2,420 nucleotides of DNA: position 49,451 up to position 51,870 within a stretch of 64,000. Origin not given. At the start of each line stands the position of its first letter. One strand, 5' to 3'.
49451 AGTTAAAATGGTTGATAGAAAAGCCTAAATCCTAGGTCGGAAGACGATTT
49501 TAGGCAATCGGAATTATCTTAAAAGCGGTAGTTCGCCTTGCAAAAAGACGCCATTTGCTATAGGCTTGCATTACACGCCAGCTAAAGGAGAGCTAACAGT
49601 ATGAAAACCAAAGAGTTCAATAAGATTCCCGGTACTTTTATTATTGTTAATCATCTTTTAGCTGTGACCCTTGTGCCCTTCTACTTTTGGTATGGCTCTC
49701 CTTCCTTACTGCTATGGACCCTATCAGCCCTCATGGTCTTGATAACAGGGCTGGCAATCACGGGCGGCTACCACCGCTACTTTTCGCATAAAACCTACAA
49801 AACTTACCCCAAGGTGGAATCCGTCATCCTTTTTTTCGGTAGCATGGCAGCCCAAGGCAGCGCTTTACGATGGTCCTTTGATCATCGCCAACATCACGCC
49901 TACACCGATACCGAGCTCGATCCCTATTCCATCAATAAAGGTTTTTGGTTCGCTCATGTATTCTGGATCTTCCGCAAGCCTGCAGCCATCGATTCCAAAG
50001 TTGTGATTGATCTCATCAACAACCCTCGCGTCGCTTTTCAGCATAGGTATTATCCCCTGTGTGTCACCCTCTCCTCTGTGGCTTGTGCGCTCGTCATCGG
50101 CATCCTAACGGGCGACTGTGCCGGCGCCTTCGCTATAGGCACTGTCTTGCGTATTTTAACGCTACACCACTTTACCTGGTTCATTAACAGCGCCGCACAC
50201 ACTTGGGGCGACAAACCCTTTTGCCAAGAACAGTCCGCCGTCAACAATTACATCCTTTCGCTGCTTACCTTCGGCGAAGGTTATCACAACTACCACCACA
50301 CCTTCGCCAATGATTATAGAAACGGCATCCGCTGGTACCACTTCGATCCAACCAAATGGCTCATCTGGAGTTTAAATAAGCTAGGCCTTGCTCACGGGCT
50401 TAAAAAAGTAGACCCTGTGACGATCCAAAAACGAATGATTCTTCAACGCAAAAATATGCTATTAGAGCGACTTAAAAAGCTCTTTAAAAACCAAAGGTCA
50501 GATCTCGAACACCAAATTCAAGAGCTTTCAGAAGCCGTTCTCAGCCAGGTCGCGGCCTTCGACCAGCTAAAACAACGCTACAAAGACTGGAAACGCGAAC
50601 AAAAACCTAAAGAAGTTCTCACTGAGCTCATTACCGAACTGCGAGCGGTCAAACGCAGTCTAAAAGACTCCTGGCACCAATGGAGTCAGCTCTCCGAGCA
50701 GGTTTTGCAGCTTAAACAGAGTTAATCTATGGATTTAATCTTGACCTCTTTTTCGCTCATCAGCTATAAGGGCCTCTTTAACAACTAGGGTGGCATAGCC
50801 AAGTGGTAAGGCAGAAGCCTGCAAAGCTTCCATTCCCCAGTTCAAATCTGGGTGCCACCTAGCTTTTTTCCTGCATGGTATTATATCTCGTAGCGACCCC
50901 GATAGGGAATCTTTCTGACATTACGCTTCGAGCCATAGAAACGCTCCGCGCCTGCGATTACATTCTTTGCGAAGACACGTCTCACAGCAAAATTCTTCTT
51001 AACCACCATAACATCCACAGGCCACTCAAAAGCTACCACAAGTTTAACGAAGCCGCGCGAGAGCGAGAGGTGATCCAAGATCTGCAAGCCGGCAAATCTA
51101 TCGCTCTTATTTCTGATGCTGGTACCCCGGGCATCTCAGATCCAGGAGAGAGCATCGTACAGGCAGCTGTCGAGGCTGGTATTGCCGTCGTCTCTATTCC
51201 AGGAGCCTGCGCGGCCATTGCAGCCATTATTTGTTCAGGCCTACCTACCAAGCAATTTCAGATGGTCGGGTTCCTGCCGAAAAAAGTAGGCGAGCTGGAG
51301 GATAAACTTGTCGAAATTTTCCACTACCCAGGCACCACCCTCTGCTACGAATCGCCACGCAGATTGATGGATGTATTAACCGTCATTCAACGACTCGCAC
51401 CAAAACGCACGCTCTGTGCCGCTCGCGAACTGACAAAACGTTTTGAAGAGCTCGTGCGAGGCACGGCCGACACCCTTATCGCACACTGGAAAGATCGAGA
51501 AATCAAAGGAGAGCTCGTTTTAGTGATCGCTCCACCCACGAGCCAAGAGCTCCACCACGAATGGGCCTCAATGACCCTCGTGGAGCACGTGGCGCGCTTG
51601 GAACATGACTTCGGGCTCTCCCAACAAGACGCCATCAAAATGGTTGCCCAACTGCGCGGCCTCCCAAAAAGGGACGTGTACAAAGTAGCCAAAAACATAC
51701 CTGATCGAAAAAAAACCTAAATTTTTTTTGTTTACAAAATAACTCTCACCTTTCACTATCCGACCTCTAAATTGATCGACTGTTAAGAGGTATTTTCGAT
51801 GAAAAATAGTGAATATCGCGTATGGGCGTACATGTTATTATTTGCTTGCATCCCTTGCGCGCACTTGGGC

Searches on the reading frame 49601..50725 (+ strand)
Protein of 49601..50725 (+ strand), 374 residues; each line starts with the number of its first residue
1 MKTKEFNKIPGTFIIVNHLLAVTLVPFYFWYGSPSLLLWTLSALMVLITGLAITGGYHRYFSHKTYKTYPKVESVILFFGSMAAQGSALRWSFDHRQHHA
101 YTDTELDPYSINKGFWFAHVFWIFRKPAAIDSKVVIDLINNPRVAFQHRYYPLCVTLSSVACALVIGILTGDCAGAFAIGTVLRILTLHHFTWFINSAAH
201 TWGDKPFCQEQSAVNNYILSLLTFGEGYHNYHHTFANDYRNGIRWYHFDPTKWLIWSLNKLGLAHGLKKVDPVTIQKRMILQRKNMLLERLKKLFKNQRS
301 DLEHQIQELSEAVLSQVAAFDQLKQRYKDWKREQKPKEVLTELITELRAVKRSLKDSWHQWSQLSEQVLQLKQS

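Call 40: search_protein_families(library=pfam, proteins=[window:49601-50725:+], max_evalue=0.0001)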
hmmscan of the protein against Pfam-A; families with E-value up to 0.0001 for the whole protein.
window:49601-50725:+ (374 aa): 1 family
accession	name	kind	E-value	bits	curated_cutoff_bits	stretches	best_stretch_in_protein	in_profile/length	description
PF00487.30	FA_desaturase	-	7.1e-18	65.7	29.7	1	38-256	5-239/253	Fatty acid desaturase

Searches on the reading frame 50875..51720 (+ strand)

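Call 40: search_protein_families(library=pfam, proteins=[window:50875-51720:+], max_evalue=0.0001)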
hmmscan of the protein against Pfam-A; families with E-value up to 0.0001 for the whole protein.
window:50875-51720:+ (281 aa): 1 family
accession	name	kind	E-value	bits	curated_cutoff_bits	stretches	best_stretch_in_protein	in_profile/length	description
PF00590.25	TP_methylase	-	1.4e-32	113.9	27.8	1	3-201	2-211/212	Tetrapyrrole (Corrin/Porphyrin) Methylases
